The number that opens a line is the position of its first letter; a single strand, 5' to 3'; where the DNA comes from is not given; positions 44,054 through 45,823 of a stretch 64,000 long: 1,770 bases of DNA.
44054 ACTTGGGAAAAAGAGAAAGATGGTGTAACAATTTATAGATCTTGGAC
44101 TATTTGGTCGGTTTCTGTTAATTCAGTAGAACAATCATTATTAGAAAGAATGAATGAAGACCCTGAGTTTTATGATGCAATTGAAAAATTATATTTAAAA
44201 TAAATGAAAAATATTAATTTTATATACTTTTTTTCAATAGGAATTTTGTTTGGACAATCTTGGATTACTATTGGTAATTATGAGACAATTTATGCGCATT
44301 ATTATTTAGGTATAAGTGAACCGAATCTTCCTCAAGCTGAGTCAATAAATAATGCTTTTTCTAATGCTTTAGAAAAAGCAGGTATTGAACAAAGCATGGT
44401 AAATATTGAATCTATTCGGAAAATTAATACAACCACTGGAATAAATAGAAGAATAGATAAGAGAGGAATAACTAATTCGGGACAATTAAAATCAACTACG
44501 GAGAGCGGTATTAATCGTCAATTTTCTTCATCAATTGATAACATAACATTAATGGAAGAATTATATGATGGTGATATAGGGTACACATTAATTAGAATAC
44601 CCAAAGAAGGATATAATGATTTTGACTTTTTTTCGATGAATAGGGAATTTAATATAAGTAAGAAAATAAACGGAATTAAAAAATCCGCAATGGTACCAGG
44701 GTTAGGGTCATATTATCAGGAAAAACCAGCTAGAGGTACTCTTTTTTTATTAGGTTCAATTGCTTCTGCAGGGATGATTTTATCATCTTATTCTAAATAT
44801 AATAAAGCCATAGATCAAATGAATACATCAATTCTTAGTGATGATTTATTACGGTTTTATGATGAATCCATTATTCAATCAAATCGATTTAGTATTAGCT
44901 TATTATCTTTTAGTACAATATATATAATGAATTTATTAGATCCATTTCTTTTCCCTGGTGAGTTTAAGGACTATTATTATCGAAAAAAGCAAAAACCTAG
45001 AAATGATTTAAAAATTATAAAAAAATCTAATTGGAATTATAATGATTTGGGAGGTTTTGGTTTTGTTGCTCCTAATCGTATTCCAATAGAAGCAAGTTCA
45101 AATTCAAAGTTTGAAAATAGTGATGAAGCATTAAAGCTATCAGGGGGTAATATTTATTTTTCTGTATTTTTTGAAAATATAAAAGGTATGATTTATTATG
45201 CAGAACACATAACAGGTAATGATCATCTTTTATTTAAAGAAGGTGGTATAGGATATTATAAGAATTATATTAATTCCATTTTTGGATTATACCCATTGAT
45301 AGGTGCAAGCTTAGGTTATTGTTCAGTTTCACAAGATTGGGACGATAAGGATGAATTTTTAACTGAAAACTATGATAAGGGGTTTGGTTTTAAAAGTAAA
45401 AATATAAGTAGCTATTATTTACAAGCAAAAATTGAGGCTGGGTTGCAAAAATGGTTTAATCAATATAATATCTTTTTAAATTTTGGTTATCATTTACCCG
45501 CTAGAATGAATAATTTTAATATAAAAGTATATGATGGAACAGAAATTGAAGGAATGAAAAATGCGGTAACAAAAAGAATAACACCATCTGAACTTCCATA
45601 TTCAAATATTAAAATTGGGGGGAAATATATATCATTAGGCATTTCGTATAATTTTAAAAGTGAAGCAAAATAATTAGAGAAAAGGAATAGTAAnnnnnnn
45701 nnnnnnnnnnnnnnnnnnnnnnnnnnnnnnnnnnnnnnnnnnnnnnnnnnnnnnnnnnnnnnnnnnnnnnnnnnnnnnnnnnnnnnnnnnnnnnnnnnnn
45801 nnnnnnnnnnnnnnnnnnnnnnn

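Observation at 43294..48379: Uncharacterised five-gene envelope module downstream of the regulator/repeat block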

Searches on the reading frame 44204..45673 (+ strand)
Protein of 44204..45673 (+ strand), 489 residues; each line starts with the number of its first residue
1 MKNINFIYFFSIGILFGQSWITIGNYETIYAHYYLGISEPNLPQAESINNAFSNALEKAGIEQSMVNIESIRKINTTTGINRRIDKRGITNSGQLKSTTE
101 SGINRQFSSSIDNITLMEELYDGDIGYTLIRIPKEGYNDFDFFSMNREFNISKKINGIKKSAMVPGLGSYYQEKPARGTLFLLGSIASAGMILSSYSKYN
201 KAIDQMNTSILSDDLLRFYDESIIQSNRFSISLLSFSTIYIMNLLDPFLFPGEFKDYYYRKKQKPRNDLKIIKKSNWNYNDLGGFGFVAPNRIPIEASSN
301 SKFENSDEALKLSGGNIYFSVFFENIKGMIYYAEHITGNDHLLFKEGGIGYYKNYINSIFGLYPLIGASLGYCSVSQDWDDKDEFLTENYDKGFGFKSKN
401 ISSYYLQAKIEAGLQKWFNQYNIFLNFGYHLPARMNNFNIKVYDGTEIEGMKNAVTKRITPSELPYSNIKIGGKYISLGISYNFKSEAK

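Call 4: search_protein_families(library=pfam, proteins=[window:44204-45673:+], max_evalue=1)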
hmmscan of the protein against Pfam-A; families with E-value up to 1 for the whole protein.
window:44204-45673:+ (489 aa): 1 family
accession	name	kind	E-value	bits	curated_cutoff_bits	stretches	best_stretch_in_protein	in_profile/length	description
PF20382.3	DUF6677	-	0.041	14.9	24.3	1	163-195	8-42/116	Family of unknown function (DUF6677)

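Call 7: search_protein_families(library=ncbifam, proteins=[window:44204-45673:+], max_evalue=0.1)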
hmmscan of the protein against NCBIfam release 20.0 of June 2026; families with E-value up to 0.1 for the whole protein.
window:44204-45673:+ (489 aa): 1 family
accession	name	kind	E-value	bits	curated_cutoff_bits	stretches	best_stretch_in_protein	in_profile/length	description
NF047756.1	LIC11435_fam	equivalog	1.2e-06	27.6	380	1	156-231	193-264/360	LIC11435 family protein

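Call 8: find_homologous_proteins(query=window:44204-45670:+, max_evalue=0.001)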
Query window:44204-45670:+ (489 aa): 2 proteins with E <= 0.001 among 8000 candidates.
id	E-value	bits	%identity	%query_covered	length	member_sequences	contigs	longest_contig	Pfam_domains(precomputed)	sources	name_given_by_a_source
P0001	3.9e-85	305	38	94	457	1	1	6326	-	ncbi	-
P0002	3.7e-76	275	34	94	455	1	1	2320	-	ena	-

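Call 10: find_encoding_contigs(protein=P0001, flank=10000)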
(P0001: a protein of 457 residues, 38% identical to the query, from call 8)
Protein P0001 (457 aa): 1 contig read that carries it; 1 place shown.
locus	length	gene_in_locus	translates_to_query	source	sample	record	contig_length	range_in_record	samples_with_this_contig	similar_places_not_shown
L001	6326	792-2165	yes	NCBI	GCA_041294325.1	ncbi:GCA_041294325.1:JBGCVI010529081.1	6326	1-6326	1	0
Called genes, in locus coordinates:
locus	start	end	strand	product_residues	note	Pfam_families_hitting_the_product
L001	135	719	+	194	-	-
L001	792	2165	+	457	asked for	-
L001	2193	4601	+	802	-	PF13620:CarboxypepD_reg, PF13715:CarbopepD_reg_2, PF19190:BACON_2, PF22076:Cep192_D6 (faint), PF19190:BACON_2, PF00041:fn3, PF14870:PSII_BNR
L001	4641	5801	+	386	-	PF11873:Mltc_N, PF01464:SLT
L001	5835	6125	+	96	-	PF21786:Bflower_3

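Call 11: find_encoding_contigs(protein=P0002, flank=10000)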
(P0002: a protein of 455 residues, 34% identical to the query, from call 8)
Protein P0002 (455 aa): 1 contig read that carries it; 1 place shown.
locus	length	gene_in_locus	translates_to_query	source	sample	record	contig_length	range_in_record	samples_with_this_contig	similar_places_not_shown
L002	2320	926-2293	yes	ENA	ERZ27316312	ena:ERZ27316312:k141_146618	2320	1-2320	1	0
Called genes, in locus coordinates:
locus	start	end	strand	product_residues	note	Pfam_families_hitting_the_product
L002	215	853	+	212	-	-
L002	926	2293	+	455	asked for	-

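Call 16: find_related_loci(query=A1, collection=genome_contigs, flank=10000)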
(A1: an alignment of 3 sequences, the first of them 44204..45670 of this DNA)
Query A1 (489 aa) in genome_contigs; peptide patterns used: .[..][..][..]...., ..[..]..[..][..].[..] (x = any residue, [..] = any of these).
112 stretches matched a pattern, but none encodes a relative of the query by tblastn (E <= 1e-3).

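Call 21: search_protein_representatives(alignment_id=A1)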
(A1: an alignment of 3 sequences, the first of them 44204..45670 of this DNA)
Query: 3 sequences, 457 profile positions. Proteins with E-value up to 0.001 (for the whole library): 146; up to 1e-10: 5; up to 1e-30: 2. The best 146 are listed.
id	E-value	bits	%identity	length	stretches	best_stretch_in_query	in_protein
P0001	1.6e-252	854.8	-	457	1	1-456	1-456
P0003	6.0e-123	427.7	-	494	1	3-456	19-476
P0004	1.8e-12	63.4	-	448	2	136-187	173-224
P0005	3.8e-12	62.4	-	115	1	377-456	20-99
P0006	3.8e-11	59.1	-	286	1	86-232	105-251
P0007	1.8e-10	56.9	-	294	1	89-234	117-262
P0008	2.6e-10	56.3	-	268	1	138-249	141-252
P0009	9.5e-10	54.5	-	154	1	130-232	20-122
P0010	1.0e-09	54.4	-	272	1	82-233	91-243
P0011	1.1e-09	54.3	-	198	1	123-234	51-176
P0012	3.2e-09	52.7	-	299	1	29-242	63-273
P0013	3.3e-09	52.7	-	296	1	106-234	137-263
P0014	5.9e-09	51.9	-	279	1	65-231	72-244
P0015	1.1e-08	51.0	-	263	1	116-239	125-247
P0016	3.1e-08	49.5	-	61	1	397-456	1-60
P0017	3.5e-08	49.3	-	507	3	122-181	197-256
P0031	1.4e-06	44.1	-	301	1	125-233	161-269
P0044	4.7e-06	42.3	-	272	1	11-233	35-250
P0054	1.0e-05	41.2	-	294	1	6-232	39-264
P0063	2.9e-05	39.7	-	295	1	11-234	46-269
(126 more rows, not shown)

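Call 23: search_protein_families(library=pfam, proteins=[P0003, P0004, P0006, P0012, P0044, P0054, P0063, P0017, P0010, P0013], max_evalue=0.01)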
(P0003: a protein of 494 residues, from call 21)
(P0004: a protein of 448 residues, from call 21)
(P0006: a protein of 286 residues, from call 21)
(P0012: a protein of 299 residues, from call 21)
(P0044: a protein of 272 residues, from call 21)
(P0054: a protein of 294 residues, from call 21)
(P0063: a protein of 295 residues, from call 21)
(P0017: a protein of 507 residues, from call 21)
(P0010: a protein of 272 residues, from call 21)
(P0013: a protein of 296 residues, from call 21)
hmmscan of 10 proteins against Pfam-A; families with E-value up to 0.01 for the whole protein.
P0003 (494 aa): 1 family
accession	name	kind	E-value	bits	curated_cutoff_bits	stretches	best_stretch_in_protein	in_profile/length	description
PF18935.5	DUF5683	-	0.0015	19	26.7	1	153-207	9-63/151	Family of unknown function (DUF5683)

P0004 (448 aa): 2 families
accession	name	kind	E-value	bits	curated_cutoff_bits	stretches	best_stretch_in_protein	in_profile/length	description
PF18935.5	DUF5683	-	4.8e-09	36.8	26.7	2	175-289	10-110/151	Family of unknown function (DUF5683)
PF20382.3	DUF6677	-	1e-06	29.8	24.3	1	176-293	5-112/116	Family of unknown function (DUF6677)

P0006 (286 aa): 1 family
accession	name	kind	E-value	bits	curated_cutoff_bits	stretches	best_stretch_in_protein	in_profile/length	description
PF18935.5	DUF5683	-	7.2e-12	46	26.7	1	153-254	6-118/151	Family of unknown function (DUF5683)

P0012 (299 aa): 1 family
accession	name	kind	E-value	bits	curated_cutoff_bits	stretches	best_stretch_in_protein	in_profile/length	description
PF18935.5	DUF5683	-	1.7e-08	35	26.7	1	168-260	9-112/151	Family of unknown function (DUF5683)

P0044 (272 aa): 3 families
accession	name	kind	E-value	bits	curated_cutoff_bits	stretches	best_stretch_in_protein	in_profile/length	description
PF02169.21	LPP20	-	2.6e-05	25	25.9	1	22-128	1-88/97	LPP20 lipoprotein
PF18935.5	DUF5683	-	0.0077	16.7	26.7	0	148-246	5-112/151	Family of unknown function (DUF5683)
PF25233.1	DUF7849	-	0.0093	16.3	27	0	162-220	9-62/192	Domain of unknown function (DUF7849)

P0054 (294 aa): 1 family
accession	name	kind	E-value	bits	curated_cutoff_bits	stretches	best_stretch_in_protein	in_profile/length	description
PF18935.5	DUF5683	-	0.0052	17.2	26.7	0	169-223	9-60/151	Family of unknown function (DUF5683)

P0063 (295 aa): 2 families
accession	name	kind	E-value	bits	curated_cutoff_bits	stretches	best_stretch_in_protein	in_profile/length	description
PF18935.5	DUF5683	-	2.1e-11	44.5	26.7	1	167-262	9-110/151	Family of unknown function (DUF5683)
PF20448.3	DUF6705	-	0.0011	19.2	24.4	1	1-77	1-66/188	Family of unknown function (DUF6705)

P0017 (507 aa): 1 family
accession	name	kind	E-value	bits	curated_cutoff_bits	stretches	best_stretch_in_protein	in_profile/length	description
PF18935.5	DUF5683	-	3.7e-09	37.2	26.7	2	359-478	6-108/151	Family of unknown function (DUF5683)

P0010 (272 aa): 1 family
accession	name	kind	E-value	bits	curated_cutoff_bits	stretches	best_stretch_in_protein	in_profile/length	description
PF18935.5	DUF5683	-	2.7e-05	24.6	26.7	1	146-238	8-111/151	Family of unknown function (DUF5683)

P0013 (296 aa): 1 family
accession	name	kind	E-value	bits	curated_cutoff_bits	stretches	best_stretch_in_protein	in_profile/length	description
PF18935.5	DUF5683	-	5.3e-10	39.9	26.7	1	166-258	9-112/151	Family of unknown function (DUF5683)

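Call 26: find_homologous_proteins(query=A3, max_evalue=0.001)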
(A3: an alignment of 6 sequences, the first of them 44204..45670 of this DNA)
Query A3 (6 sequences) (489 aa, profile of the alignment): 1 proteins with E <= 0.001 among 8000 candidates.
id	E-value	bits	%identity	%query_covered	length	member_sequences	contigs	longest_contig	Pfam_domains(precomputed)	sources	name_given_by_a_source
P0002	3.7e-219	746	34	94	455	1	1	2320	-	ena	-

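Call 28: find_encoding_contigs(protein=P0003, flank=10000)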
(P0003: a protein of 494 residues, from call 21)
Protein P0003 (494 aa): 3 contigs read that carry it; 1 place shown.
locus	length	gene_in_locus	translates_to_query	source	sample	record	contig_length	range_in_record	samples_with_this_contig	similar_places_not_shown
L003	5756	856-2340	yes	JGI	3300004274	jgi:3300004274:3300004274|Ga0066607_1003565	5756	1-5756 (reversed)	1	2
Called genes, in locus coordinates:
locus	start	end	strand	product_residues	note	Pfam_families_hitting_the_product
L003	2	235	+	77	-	?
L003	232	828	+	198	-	-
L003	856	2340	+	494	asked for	-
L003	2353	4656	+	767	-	PF09430:EMC7_beta-sandw (faint), PF13620:CarboxypepD_reg, PF13715:CarbopepD_reg_2, PF22904:NOMO1-like_2nd (weak), PF19190:BACON_2, PF22076:Cep192_D6 (faint), PF19190:BACON_2, PF00041:fn3 (weak), +1 more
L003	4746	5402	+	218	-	-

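Call 29: find_encoding_contigs(protein=window:44204-45673:+, flank=10000)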
Protein window:44204-45673:+ (489 aa): 11 contigs read that carry it; 5 places shown.
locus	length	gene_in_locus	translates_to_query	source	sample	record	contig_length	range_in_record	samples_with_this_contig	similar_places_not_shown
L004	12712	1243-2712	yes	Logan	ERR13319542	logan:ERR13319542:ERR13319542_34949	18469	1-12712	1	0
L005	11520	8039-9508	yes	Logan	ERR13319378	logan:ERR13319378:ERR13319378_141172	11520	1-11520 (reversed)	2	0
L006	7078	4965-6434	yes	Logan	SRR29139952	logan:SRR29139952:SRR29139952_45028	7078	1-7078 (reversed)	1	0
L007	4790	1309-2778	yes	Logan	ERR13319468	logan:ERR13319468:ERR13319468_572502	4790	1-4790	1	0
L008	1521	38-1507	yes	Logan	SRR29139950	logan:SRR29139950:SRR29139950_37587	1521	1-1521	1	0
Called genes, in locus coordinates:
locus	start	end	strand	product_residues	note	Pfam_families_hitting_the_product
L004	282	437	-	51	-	-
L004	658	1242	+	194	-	-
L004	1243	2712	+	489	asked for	-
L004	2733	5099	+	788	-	PF13620:CarboxypepD_reg, PF13715:CarbopepD_reg_2, PF19190:BACON_2, PF22076:Cep192_D6 (faint), PF22544:HYDIN_VesB_CFA65-like_Ig (faint), PF19190:BACON_2, PF00041:fn3, PF14870:PSII_BNR (faint)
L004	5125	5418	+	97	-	-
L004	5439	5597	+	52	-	-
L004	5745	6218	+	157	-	-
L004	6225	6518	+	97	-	-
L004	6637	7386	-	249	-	PF23023:Anti-Pycsar_Apyc1, PF00753:Lactamase_B, PF12706:Lactamase_B_2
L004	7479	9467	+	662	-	PF00246:Peptidase_M14, PF24827:AstE_AspA_cat (weak), PF13620:CarboxypepD_reg (weak), PF13715:CarbopepD_reg_2 (weak), PF00404:Dockerin_1 (weak)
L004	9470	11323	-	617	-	PF18962:Por_Secre_tail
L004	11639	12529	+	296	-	PF00669:Flagellin_N, PF00700:Flagellin_C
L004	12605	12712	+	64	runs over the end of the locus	PF12728:HTH_17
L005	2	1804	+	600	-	?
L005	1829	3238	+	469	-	PF00224:PK, PF02887:PK_C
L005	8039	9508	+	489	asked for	-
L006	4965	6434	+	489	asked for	-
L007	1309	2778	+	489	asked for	-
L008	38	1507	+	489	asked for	-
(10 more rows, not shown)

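Call 39: find_encoding_contigs(protein=P0012, flank=6000, max_places=4)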
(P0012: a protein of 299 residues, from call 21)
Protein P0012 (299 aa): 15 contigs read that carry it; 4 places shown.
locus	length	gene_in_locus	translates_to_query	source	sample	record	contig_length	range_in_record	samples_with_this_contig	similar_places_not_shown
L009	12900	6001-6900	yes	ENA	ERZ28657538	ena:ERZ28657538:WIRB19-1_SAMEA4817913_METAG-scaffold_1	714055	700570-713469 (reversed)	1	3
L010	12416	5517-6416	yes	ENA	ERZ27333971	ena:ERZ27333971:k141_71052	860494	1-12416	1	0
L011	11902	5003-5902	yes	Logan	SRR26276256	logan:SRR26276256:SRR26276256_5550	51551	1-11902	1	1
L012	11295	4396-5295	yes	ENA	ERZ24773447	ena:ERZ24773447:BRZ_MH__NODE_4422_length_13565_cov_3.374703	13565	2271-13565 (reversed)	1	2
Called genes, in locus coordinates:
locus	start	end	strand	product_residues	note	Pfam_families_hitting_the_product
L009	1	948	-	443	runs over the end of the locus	PF00589:Phage_integrase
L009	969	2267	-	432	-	PF00589:Phage_integrase (weak)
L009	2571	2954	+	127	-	PF17210:SdrD_B (faint), PF13620:CarboxypepD_reg, PF13715:CarbopepD_reg_2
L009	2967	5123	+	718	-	PF13620:CarboxypepD_reg, PF13715:CarbopepD_reg_2, PF22904:NOMO1-like_2nd (weak), PF19190:BACON_2 (faint)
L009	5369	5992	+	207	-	-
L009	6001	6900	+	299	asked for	PF18935:DUF5683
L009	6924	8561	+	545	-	PF00092:VWA, PF13519:VWA_2 (weak)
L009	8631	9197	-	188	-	-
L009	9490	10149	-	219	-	PF00702:Hydrolase, PF13419:HAD_2, PF13242:Hydrolase_like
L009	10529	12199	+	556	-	PF06826:Asp-Al_Ex, PF02080:TrkA_C, PF06826:Asp-Al_Ex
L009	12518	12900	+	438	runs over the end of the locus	PF02321:OEP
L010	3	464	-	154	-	?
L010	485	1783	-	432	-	PF00589:Phage_integrase (weak)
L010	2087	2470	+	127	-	PF17210:SdrD_B (faint), PF13620:CarboxypepD_reg, PF13715:CarbopepD_reg_2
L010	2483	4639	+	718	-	PF13620:CarboxypepD_reg, PF13715:CarbopepD_reg_2, PF22904:NOMO1-like_2nd (weak), PF19190:BACON_2 (faint)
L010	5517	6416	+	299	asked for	PF18935:DUF5683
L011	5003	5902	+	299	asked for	PF18935:DUF5683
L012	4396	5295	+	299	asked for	PF18935:DUF5683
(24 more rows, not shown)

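Call 40: find_encoding_contigs(protein=P0054, flank=6000, max_places=4)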
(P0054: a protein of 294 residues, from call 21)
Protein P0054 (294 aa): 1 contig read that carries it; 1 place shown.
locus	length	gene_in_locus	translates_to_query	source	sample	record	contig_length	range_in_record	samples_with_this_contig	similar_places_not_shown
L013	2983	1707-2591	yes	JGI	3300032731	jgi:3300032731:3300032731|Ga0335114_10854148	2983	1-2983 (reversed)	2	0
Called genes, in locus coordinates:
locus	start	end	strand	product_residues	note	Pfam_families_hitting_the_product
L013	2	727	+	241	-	?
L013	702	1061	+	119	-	PF01245:Ribosomal_L19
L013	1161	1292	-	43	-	-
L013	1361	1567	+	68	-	-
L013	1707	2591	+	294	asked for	-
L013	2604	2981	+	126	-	?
